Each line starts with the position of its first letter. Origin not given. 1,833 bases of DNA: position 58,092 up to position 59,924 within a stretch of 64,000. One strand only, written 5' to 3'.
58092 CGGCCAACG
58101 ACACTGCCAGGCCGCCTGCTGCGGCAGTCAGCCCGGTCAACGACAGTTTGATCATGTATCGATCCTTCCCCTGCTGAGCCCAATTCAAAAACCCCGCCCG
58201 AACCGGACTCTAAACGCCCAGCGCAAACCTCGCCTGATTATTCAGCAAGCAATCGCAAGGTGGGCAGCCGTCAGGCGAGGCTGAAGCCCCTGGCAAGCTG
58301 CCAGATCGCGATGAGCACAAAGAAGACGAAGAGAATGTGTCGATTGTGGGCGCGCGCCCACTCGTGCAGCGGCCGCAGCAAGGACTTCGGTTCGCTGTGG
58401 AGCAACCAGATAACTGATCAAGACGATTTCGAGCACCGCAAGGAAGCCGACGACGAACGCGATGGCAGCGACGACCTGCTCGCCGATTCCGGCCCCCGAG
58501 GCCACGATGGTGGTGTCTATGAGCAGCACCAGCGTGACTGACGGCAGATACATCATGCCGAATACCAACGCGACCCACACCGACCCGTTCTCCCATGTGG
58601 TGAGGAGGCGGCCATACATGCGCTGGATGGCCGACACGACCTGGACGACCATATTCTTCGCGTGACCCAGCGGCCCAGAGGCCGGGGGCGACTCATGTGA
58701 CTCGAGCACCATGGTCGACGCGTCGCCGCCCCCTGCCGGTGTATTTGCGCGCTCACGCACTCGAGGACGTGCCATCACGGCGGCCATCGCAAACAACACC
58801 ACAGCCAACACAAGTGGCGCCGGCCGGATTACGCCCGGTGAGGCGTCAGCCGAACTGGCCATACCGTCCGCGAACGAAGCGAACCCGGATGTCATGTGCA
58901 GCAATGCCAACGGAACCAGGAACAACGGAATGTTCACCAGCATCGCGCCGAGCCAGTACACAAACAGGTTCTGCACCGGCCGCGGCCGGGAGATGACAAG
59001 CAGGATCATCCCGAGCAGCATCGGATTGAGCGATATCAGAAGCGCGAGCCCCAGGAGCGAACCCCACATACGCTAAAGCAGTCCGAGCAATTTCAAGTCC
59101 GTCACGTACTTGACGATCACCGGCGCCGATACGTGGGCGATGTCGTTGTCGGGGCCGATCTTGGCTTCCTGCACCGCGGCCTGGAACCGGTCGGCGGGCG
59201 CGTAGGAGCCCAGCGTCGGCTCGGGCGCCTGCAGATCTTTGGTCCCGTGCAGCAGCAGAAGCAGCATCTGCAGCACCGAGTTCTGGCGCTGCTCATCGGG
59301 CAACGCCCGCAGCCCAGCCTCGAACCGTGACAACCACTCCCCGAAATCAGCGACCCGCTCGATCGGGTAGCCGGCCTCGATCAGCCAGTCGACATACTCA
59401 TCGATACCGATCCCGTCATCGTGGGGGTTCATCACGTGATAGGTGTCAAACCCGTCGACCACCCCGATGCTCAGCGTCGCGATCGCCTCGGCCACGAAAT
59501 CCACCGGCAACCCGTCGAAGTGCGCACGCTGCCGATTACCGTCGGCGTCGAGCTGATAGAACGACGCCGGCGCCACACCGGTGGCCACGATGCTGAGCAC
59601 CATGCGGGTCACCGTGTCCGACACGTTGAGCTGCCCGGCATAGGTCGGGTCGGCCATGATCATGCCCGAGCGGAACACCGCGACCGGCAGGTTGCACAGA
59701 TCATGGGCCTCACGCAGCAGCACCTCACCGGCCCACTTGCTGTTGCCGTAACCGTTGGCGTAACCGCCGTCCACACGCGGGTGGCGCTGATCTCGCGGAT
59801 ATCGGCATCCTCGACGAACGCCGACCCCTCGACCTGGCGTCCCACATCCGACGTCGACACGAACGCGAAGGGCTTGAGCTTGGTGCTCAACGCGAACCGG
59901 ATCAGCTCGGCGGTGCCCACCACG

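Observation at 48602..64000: Compact, rearranged glycopeptidolipid-type NRPS locus: two Mps2-like synthetases flanking gap, a TB8.4-like protein, a methyltransferase and an mbtH remnant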

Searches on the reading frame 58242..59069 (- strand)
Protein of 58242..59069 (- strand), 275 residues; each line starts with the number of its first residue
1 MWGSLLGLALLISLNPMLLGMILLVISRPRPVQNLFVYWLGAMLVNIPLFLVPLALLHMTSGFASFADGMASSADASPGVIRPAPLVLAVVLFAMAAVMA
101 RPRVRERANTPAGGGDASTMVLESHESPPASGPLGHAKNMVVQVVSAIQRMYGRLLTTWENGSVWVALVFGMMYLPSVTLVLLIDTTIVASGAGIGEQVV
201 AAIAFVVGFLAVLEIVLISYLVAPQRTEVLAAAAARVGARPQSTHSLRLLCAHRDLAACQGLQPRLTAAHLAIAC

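Call 5: search_protein_families(library=pfam, proteins=[window:58242-59069:-], max_evalue=0.01)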
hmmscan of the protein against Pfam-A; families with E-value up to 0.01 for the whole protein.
window:58242-59069:- (275 aa): 1 family
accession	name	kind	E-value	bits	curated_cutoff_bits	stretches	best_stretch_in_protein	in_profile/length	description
PF11139.14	SfLAP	-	1.3e-34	120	35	1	5-233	1-183/213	Sap, sulfolipid-1-addressing protein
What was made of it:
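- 58242..59069 (-): gap (GPL-addressing membrane protein, SfLAP family), starting 3 nt after the mps2a stop. A +1 insertion (C in CC) at about 58385 replaces the last ~34 residues with 46 unrelated ones. PF11139, E 1.3e-34 (call 5).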

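Call 19: find_homologous_proteins(query=window:58242-59069:-)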
Query window:58242-59069:- (275 aa): 278 proteins with E <= 0.001 among 8000 candidates; the best 120 are listed.
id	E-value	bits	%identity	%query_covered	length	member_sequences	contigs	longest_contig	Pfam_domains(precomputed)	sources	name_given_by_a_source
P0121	2.0e-167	573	100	100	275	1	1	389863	PF11139.15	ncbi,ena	-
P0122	1.4e-122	426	90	84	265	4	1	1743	PF11139.15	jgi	jgi:hypothetical protein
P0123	1.8e-122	426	90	84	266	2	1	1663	PF11139.15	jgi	jgi:hypothetical protein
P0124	6.3e-122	424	89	84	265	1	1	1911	PF11139.15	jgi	jgi:hypothetical protein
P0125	1.9e-116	406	86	84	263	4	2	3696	PF11139.15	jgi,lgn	jgi:hypothetical protein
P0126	4.2e-116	405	86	84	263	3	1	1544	PF11139.15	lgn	-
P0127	1.4e-111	390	83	84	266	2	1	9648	PF11139.15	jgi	jgi:hypothetical protein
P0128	7.3e-104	365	78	84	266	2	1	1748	PF11139.15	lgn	-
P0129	1.9e-100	354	77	84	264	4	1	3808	PF11139.15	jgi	jgi:hypothetical protein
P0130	2.3e-94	334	70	84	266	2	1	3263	PF11139.15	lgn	-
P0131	8.2e-94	332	71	84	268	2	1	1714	PF11139.15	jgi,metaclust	metaclust:\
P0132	1.2e-93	332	70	84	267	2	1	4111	PF11139.15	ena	-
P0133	1.6e-93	331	72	84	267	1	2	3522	PF11139.15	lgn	-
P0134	3.1e-93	330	69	84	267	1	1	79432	PF11139.15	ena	-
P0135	8.1e-92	325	70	84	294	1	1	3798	PF11139.15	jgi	jgi:hypothetical protein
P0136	4.2e-91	323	71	84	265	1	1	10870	PF11139.15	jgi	jgi:hypothetical protein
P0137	5.7e-90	319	69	84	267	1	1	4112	PF11139.15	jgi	jgi:hypothetical protein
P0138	1.4e-89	318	68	83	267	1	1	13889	PF11139.15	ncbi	-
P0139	2.1e-89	318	67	89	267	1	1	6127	PF11139.15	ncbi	-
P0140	3.1e-89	317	69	84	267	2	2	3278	PF11139.15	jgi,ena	-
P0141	3.7e-87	310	68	83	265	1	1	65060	PF11139.15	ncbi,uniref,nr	ncbi:hypothetical protein AU192_07080 [Mycobacterium lehmannii]|uniref:Gap protein n=1 Tax=Mycobacte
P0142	7.7e-87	309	68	83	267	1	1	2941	PF11139.15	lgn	-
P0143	1.4e-86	308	65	83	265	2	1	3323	PF11139.15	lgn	-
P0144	2.4e-85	304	66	83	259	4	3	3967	PF11139.15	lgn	-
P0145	4.4e-82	294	66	83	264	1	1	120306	PF11139.15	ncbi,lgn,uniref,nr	ncbi:GAP family protein [Mycobacterium lehmannii]|uniref:GAP family protein n=1 Tax=Mycobacterium le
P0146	4.5e-80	287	64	84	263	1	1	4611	PF11139.15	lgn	-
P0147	2.5e-68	249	54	80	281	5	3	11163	PF11139.15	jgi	jgi:hypothetical protein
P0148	4.6e-68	248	53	80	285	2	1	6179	PF11139.15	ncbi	ncbi:MAG: GAP family protein [Mycobacterium sp.]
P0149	1.0e-67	247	55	83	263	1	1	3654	PF11139.15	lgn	-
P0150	2.0e-67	246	55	83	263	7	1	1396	PF11139.15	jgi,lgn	jgi:hypothetical protein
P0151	3.0e-67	245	57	83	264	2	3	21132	PF11139.15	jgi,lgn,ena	jgi:hypothetical protein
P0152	2.9e-66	242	50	80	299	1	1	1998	PF11139.15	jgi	jgi:hypothetical protein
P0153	1.9e-65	239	53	80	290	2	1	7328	PF11139.15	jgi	jgi:hypothetical protein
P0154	4.1e-65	238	55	83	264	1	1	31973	PF11139.15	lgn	-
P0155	3.0e-64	235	57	83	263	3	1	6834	PF11139.15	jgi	jgi:Sap, sulfolipid-1-addressing protein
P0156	1.8e-63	233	56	83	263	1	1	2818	PF11139.15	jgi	jgi:hypothetical protein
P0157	2.3e-63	232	47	74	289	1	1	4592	PF11139.15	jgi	jgi:hypothetical protein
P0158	1.2e-62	230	52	83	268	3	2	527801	PF11139.15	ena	-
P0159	4.6e-62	228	55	83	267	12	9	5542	PF11139.15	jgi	jgi:Sap, sulfolipid-1-addressing protein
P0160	5.4e-62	228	52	83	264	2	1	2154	PF11139.15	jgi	jgi:hypothetical protein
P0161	5.8e-62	228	51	83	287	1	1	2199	PF11139.15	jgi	jgi:hypothetical protein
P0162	1.8e-61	226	51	78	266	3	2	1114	PF11139.15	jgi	jgi:Sap, sulfolipid-1-addressing protein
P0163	3.7e-61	225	55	83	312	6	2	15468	PF11139.15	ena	-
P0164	4.4e-61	225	53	84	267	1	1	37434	PF11139.15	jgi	jgi:hypothetical protein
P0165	7.8e-61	224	54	84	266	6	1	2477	PF11139.15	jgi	jgi:hypothetical protein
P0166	1.2e-59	220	53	83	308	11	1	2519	PF11139.15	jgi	jgi:hypothetical protein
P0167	3.4e-59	219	51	83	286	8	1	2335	PF11139.15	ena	-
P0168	3.6e-59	219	54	83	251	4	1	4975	PF11139.15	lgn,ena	-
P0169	5.6e-59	218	53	83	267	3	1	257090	PF11139.15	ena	-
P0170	7.9e-59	217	53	83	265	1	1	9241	PF11139.15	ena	-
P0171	3.3e-58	215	53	83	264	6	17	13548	PF11139.15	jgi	jgi:hypothetical protein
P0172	4.9e-58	215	52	83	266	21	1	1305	PF11139.15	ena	-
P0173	5.0e-58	215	50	84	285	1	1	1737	PF11139.15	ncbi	-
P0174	5.7e-58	215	52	83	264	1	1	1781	PF11139.15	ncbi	-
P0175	1.1e-57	214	50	83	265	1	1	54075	PF11139.15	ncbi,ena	-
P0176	1.8e-57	213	49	83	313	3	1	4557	PF11139.15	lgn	-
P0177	2.3e-57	213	51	78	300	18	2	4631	PF11139.15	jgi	-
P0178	8.6e-57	211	50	83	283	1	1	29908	PF11139.15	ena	-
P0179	1.1e-56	210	49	83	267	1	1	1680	PF11139.15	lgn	-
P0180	1.2e-56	210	50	83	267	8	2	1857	PF11139.15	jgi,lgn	jgi:hypothetical protein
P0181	1.7e-56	210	47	91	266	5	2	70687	PF11139.15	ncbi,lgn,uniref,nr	ncbi:gap protein [Mycobacterium sp. IS-2888]|uniref:GAP family protein n=1 Tax=unclassified Mycobact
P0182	7.8e-56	208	48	84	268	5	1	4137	PF11139.15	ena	-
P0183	8.4e-56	207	51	81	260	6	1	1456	PF11139.15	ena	-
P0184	8.4e-56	207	50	83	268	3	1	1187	PF11139.15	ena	-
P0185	1.3e-55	207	49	83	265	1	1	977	PF11139.15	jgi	jgi:hypothetical protein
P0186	1.3e-55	207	50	83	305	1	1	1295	PF11139.15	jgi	jgi:hypothetical protein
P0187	2.4e-55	206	50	84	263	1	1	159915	PF11139.15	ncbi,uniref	ncbi:GAP family protein [Mycolicibacterium celeriflavum]|uniref:GAP family protein n=1 Tax=Mycolicib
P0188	3.0e-55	206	47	83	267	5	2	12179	PF11139.15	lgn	-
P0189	5.1e-55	205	48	83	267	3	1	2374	PF11139.15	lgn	-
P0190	6.9e-55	204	50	84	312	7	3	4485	PF11139.15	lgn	-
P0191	7.4e-55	204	51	83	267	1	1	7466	PF11139.15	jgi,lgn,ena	jgi:hypothetical protein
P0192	7.7e-55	204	50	83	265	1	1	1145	PF11139.15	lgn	-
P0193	8.8e-55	204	49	83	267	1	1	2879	PF11139.15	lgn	-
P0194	2.2e-54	203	52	83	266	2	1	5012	PF11139.15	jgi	-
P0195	2.9e-54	202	45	95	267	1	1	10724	PF11139.15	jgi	jgi:Sap, sulfolipid-1-addressing protein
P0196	3.0e-54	202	50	84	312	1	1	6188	PF11139.15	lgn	-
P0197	4.0e-54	202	49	84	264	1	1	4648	PF11139.15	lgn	-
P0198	4.0e-54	202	49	84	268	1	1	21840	PF11139.15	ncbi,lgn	ncbi:GAP family protein [Mycobacterium sp. NPDC003449]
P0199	5.9e-54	201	49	83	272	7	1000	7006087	PF11139.15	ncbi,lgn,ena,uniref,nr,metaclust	ncbi:peptidoglycolipid exporter Gap [Mycolicibacterium smegmatis]|uniref:Peptidoglycolipid exporter 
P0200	6.4e-54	201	48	83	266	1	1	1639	PF11139.15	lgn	-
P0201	6.8e-54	201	46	83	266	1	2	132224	PF11139.15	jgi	jgi:hypothetical protein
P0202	8.4e-54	201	49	83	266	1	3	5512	PF11139.15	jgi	jgi:hypothetical protein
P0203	9.2e-54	201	50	83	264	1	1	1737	PF11139.15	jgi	jgi:Sap, sulfolipid-1-addressing protein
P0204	1.7e-53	200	49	83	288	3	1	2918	PF11139.15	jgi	jgi:hypothetical protein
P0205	1.7e-53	200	49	83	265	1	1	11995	PF11139.15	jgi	jgi:hypothetical protein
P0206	5.3e-53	198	48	83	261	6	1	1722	PF11139.15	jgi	jgi:hypothetical protein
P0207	1.1e-52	197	49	83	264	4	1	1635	PF11139.15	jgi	jgi:hypothetical protein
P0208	1.2e-52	197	46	83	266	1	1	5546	PF11139.15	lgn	-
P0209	1.2e-52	197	49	84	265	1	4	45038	PF11139.15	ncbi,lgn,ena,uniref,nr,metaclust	ncbi:GAP family protein [Mycobacterium celatum]|uniref:GAP family protein n=1 Tax=Mycobacterium cela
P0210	3.0e-52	196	48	83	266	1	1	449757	PF11139.15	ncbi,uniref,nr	ncbi:GAP family protein [Mycobacterium sp. 21AC1]|uniref:GAP family protein n=1 Tax=[Mycobacterium] 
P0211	3.5e-52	196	47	92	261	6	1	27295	PF11139.15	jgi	jgi:Sap, sulfolipid-1-addressing protein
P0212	6.5e-52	195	46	78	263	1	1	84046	PF11139.15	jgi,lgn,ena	-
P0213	6.7e-52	195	48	83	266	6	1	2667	PF11139.15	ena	-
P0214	9.9e-52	194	48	83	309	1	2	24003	PF11139.15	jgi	jgi:Sap, sulfolipid-1-addressing protein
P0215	1.0e-51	194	51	83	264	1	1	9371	PF11139.15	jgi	jgi:hypothetical protein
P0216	1.4e-51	194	47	92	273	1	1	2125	PF11139.15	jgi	jgi:hypothetical protein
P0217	3.8e-51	192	46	78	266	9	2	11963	PF11139.15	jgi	jgi:hypothetical protein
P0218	4.1e-51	192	48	83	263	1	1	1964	PF11139.15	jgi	jgi:hypothetical protein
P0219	4.8e-51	192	49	83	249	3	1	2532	PF11139.15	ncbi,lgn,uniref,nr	ncbi:GAP family protein [Mycobacterium sp. SP-6446]|uniref:GAP family protein n=1 Tax=Mycobacterium 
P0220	1.3e-50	190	47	78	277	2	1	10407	PF11139.15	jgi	-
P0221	3.3e-50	189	47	83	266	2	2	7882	PF11139.15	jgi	jgi:phosphotransferase system glucose/maltose/N-acetylglucosamine-specific IIC component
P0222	4.1e-50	189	49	83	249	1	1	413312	PF11139.15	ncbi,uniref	ncbi:GAP family protein [Mycobacterium heidelbergense]|uniref:GAP family protein n=1 Tax=Mycobacteri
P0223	5.1e-50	189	43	83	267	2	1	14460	PF11139.15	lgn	-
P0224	5.4e-50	188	45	89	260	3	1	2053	PF11139.15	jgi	jgi:hypothetical protein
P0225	5.5e-50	188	45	83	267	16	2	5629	PF11139.15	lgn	-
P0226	7.3e-50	188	50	77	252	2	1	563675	PF11139.15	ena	-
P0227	8.5e-50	188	47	83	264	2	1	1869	PF11139.15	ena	-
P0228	9.9e-50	188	48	81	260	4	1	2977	PF11139.15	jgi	jgi:Sap, sulfolipid-1-addressing protein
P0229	2.1e-49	187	44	91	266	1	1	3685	PF11139.15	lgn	-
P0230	2.2e-49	186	47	83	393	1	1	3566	PF11139.15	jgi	jgi:hypothetical protein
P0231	3.0e-49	186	47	83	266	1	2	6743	PF11139.15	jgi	jgi:hypothetical protein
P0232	3.1e-49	186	48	83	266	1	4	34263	PF11139.15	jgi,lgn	jgi:hypothetical protein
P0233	3.5e-49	186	48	81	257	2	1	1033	PF11139.15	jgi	-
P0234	4.1e-49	186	47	84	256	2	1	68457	PF11139.15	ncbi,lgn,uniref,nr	ncbi:gap protein [Mycolicibacterium celeriflavum]|uniref:GAP family protein n=1 Tax=Mycolicibacteriu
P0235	4.2e-49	186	46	83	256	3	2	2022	PF11139.15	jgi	jgi:hypothetical protein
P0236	4.4e-49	185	47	83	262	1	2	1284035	PF11139.15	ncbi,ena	-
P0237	5.4e-49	185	47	83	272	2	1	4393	PF11139.15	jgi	jgi:Sap, sulfolipid-1-addressing protein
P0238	5.8e-49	185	46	83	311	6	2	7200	PF11139.15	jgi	jgi:hypothetical protein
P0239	6.2e-49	185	50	80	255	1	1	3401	PF11139.15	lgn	-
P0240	7.1e-49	185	47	84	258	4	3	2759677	PF11139.15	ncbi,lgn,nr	ncbi:gap protein [Mycolicibacterium acapulense]|nr:gap protein [Mycolicibacterium acapulense] KUI125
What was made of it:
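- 58242..59069 (-): 49% identity to M. smegmatis Gap (call 19).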

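Call 20: find_encoding_contigs(protein=P0121, flank=10000, max_places=3)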
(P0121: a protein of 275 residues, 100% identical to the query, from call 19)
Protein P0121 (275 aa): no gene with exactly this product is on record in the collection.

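Call 26: find_related_loci(query=window:58383-59069:-, collection=genome_contigs, flank=10000)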
Query window:58383-59069:- (229 aa) in genome_contigs; peptide patterns used: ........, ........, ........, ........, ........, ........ (x = any residue, [..] = any of these).
599 stretches matched a pattern (row limit reached: there are more); 1 encode a relative of the query (tblastn E <= 1e-3); 1 distinct loci.
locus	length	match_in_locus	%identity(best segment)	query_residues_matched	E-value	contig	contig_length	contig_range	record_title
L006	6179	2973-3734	54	1-227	7e-67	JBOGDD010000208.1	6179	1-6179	MAG: Mycobacterium sp. isolate H1-B2_metabat2.bin.29 k127_243009, whole genome shotgun sequence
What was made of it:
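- Tried and rejected: A genome_contigs scan with Gap returned one unrelated 6-kb MAG contig at 54% identity, because the exact 8-mer patterns were too strict (call 26).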

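Call 28: find_encoding_contigs(protein=P0199, flank=10000, max_places=1)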
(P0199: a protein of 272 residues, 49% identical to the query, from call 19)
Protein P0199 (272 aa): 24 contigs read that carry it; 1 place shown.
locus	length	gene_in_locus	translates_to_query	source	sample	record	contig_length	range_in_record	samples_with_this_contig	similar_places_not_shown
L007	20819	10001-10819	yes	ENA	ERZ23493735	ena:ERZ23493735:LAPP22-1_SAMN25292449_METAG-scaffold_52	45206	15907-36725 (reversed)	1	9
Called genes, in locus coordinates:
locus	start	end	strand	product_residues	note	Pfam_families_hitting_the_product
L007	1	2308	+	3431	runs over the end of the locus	PF00668:Condensation, PF00501:AMP-binding, PF13193:AMP-binding_C, PF00550:PP-binding, PF00668:Condensation, PF00501:AMP-binding, PF00550:PP-binding, PF13193:AMP-binding_C, +1 more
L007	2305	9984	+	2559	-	PF00501:AMP-binding, PF13193:AMP-binding_C, PF00550:PP-binding, PF00668:Condensation, PF00501:AMP-binding, PF13193:AMP-binding_C, PF00550:PP-binding, PF01370:Epimerase, +1 more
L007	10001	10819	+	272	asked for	PF11139:SfLAP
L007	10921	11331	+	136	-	PF03795:YCII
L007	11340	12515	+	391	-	PF04542:Sigma70_r2, PF08281:Sigma70_r4_2, PF20239:DUF6596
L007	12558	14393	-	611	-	PF02770:Acyl-CoA_dh_M, PF00441:Acyl-CoA_dh_1, PF12806:Acyl-CoA_dh_C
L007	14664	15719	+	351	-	PF19328:DAP_DH_C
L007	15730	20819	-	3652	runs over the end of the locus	PF00109:ketoacyl-synt, PF02801:Ketoacyl-synt_C, PF16197:KAsynt_C_assoc, PF22621:CurL-like_PKS_C, PF00698:Acyl_transf_1, PF22336:RhiE-like_linker, PF22953:SpnB_Rossmann, PF00106:adh_short, +23 more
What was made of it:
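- Checked: Canonical Mps2 begins with the A domain (call 28).
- M. smegmatis-type locus: Mps1 is 3431 aa and ends in C; Mps2 is 2559 aa and starts with A; the two overlap by 4 nt; gap follows (call 28). Canonical Mps2 has the same A-first architecture and still works with Mps1 (call 28).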

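Call 29: find_encoding_contigs(protein=P0141, flank=10000, max_places=2)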
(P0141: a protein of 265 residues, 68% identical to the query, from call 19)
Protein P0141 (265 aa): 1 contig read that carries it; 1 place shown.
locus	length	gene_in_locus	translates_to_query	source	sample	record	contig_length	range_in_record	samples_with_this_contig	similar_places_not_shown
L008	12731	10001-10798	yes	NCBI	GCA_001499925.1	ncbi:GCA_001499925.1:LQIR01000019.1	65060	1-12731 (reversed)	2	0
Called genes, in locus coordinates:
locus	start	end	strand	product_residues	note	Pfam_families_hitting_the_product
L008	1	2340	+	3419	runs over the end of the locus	PF00668:Condensation, PF00501:AMP-binding, PF13193:AMP-binding_C, PF00550:PP-binding, PF00668:Condensation, PF00501:AMP-binding, PF00550:PP-binding, PF13193:AMP-binding_C, +1 more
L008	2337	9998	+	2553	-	PF00501:AMP-binding, PF13193:AMP-binding_C, PF00550:PP-binding, PF00668:Condensation, PF00501:AMP-binding, PF13193:AMP-binding_C, PF00550:PP-binding, PF01370:Epimerase, +1 more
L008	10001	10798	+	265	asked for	PF11139:SfLAP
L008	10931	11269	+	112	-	-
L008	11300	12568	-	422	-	PF03033:Glyco_transf_28 (weak), PF06722:EryCIII-like_C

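Call 52: search_protein_families(library=ncbifam, proteins=[window:58242-59069:-], max_evalue=0.01)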
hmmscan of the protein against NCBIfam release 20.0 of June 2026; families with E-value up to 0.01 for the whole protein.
window:58242-59069:- (275 aa): 0 families

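Call 55: find_encoding_contigs(protein=P0145, flank=10000, max_places=2)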
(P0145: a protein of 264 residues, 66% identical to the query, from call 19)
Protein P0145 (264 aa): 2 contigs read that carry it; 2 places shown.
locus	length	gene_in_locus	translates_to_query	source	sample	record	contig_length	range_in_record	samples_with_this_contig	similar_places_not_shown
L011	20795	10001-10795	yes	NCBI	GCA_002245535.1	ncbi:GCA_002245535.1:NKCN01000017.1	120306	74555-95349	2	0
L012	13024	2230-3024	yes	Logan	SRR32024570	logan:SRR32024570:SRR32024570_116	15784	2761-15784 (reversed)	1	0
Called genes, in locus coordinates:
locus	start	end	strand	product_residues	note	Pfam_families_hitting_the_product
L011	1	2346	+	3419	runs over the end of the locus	PF00668:Condensation, PF00501:AMP-binding, PF13193:AMP-binding_C, PF00550:PP-binding, PF00668:Condensation, PF00501:AMP-binding, PF00550:PP-binding, PF13193:AMP-binding_C, +1 more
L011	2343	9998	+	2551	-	PF00501:AMP-binding, PF13193:AMP-binding_C, PF00550:PP-binding, PF00668:Condensation, PF00501:AMP-binding, PF13193:AMP-binding_C, PF00550:PP-binding, PF01370:Epimerase, +1 more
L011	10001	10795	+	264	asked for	PF11139:SfLAP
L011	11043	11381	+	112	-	-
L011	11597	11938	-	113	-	-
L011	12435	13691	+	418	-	PF03033:Glyco_transf_28, PF06722:EryCIII-like_C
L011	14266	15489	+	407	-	PF08421:Methyltransf_13, PF13489:Methyltransf_23, PF13649:Methyltransf_25 (weak), PF08241:Methyltransf_11 (weak), PF08242:Methyltransf_12, PF08484:Methyltransf_14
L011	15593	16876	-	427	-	PF03033:Glyco_transf_28, PF06722:EryCIII-like_C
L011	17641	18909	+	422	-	PF03033:Glyco_transf_28, PF06722:EryCIII-like_C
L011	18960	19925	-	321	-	PF13489:Methyltransf_23, PF08241:Methyltransf_11 (weak), PF08242:Methyltransf_12, PF13649:Methyltransf_25 (faint), PF13847:Methyltransf_31 (faint)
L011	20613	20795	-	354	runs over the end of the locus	PF00106:adh_short (weak), PF01073:3Beta_HSD, PF01370:Epimerase, PF02719:Polysacc_synt_2 (faint), PF04321:RmlD_sub_bind (weak), PF16363:GDP_Man_Dehyd, PF07993:NAD_binding_4 (weak), PF16363:GDP_Man_Dehyd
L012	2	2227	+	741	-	?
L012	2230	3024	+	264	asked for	PF11139:SfLAP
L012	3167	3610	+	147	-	-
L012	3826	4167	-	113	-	-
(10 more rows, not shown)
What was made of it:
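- On Mps2 (GPL NRPS subunit 2): NRPS-2 / mps2a: In L008 and L011 it is a 3419-aa Mps1 (calls 29, 55).
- M. lehmannii: mps1-mps2-gap-112 aa, then glycosyltransferases (calls 29, 55). NRPS-2-gap-TB8.4-like is the standard tail of mps1-mps2-gap (calls 29, 55), and the window ends inside mps2.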

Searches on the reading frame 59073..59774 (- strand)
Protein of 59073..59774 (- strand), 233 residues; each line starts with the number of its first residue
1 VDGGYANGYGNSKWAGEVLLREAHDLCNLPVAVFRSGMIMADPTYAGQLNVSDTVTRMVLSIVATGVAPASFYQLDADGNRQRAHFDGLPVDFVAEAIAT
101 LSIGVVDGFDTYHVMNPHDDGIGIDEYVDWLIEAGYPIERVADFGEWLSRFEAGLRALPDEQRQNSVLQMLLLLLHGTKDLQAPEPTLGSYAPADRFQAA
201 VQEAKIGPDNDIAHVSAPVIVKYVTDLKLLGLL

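Call 5: search_protein_families(library=pfam, proteins=[window:59073-59774:-], max_evalue=0.01)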
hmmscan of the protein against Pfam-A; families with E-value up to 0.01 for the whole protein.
window:59073-59774:- (233 aa): 1 family
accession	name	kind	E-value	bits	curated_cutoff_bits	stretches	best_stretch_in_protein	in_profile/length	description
PF07993.18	NAD_binding_4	-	8.5e-20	71.4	20.1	1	3-98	171-258/258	Male sterility protein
